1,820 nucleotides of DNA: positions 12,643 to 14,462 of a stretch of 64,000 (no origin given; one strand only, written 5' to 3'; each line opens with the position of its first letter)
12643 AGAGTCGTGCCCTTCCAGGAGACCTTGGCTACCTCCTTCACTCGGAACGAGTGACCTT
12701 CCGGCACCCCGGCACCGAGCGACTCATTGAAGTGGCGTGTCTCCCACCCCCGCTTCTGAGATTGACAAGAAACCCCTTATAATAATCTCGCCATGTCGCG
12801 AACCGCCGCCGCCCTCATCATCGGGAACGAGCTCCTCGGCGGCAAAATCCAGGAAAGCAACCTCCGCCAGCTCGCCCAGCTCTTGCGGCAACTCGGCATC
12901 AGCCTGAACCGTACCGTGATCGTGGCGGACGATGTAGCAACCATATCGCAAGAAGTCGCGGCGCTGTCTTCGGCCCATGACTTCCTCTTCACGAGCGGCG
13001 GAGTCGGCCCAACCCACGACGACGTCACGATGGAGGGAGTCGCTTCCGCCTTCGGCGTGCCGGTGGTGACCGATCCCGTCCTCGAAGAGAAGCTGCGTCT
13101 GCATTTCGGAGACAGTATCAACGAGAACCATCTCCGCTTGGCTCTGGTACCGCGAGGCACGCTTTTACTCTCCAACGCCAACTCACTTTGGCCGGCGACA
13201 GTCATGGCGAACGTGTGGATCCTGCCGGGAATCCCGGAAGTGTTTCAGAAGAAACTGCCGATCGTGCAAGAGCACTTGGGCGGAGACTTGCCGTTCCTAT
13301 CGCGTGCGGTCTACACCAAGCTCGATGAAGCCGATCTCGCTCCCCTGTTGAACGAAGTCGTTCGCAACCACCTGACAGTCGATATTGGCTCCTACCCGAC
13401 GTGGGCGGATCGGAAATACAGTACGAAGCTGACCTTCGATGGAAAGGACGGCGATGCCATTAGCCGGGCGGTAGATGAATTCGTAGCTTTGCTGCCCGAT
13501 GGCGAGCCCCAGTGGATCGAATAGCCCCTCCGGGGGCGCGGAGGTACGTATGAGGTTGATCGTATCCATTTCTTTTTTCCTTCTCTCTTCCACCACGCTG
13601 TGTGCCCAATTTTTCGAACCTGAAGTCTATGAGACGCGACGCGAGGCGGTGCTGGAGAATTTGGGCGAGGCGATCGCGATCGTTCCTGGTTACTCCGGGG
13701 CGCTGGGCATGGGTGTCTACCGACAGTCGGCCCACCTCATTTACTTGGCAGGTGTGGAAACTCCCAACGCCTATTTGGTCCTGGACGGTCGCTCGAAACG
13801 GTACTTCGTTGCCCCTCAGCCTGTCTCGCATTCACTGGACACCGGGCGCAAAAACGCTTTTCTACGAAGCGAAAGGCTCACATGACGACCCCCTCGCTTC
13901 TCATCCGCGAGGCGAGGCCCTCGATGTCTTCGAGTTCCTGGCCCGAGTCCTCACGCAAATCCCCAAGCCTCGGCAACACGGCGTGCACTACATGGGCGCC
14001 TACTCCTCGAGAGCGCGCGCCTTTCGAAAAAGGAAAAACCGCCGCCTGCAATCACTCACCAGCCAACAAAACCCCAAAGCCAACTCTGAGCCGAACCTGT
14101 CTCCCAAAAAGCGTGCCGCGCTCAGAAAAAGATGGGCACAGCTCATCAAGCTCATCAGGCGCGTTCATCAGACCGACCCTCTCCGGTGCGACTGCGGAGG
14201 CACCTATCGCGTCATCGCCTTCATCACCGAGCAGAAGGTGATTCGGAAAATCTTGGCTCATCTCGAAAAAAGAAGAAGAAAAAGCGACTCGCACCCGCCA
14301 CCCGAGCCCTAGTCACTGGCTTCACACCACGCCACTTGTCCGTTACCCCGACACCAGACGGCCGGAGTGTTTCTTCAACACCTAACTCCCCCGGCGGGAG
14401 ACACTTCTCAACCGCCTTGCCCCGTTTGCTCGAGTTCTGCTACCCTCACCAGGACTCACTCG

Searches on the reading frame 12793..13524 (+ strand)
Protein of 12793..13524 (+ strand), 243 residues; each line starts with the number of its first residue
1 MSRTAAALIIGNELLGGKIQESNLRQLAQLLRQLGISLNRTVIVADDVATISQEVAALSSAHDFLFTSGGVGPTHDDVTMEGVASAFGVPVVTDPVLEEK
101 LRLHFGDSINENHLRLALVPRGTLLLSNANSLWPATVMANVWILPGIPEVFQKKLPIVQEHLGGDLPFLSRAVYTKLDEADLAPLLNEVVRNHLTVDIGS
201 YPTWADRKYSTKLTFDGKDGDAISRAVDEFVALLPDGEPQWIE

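Call 37: search_protein_families(library=pfam, proteins=[window:12793-13524:+], max_evalue=0.001)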
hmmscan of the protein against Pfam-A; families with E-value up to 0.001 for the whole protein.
window:12793-13524:+ (243 aa): 2 families
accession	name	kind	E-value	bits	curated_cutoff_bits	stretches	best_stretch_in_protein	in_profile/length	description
PF00994.29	MoCF_biosynth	-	8.2e-26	90.9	26.6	1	7-151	2-130/144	Probable molybdopterin binding domain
PF24102.1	FLAD1_M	-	6.6e-21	74.4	27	1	167-237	1-72/78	FAD synthase, middle domain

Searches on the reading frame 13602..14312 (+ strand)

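Call 37: search_protein_families(library=pfam, proteins=[window:13602-14312:+], max_evalue=0.001)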
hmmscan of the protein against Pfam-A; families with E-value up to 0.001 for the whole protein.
window:13602-14312:+ (236 aa): 1 family
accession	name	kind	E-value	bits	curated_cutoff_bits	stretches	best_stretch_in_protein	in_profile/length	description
PF04986.18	Y2_Tnp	-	0.00062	20.3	20.9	0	71-137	118-178/183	Putative transposase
